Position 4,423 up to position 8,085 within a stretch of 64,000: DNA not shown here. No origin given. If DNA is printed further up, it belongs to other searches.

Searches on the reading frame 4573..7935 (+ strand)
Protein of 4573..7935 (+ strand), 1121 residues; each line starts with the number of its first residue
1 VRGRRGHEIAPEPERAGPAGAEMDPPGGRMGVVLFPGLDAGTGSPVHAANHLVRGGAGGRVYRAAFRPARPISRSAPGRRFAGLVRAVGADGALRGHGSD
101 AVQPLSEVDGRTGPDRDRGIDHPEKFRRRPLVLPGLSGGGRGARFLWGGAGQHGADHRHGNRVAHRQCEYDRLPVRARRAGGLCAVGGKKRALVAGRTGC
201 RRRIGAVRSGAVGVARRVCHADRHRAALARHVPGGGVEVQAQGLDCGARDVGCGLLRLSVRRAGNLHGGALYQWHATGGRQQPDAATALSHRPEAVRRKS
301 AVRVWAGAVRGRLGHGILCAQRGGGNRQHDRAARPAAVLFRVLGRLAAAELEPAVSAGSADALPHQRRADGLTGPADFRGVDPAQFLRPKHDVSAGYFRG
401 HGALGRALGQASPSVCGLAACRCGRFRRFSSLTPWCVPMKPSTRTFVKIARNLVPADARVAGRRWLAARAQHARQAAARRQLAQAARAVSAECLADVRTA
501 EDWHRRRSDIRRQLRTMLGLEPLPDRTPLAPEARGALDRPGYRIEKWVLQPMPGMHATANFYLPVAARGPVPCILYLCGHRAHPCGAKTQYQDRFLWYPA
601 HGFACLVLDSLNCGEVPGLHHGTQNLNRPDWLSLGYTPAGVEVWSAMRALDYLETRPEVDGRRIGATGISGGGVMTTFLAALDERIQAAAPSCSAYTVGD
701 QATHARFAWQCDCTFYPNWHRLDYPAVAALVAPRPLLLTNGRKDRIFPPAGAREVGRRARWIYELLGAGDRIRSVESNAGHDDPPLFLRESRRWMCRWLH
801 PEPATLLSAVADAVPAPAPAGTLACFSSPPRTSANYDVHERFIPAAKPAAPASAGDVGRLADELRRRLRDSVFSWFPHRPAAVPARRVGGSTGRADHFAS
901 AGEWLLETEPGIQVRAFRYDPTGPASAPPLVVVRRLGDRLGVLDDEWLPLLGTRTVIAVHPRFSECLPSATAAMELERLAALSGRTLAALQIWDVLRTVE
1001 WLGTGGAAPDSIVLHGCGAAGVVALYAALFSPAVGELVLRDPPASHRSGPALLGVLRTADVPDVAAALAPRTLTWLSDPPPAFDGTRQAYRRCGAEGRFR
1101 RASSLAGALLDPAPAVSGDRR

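Call 33: search_protein_families(library=pfam, proteins=[window:4573-7935:+], max_evalue=0.0001)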
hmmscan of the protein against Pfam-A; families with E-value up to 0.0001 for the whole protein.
window:4573-7935:+ (1121 aa): 4 families
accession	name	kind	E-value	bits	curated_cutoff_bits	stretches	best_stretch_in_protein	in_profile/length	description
PF12715.13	Abhydrolase_7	-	5.3e-10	39.5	21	1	500-747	45-319/388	Abhydrolase family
PF22244.2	GCE_fung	-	1.2e-08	35.5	27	0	643-695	84-138/231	Glucuronyl esterase, fungi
PF05448.18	AXE1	-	6.8e-07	28.8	21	1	554-692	66-206/321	Acetyl xylan esterase (AXE1)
PF00326.27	Peptidase_S9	-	5.7e-05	23.1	22.6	0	646-752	48-163/213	Prolyl oligopeptidase family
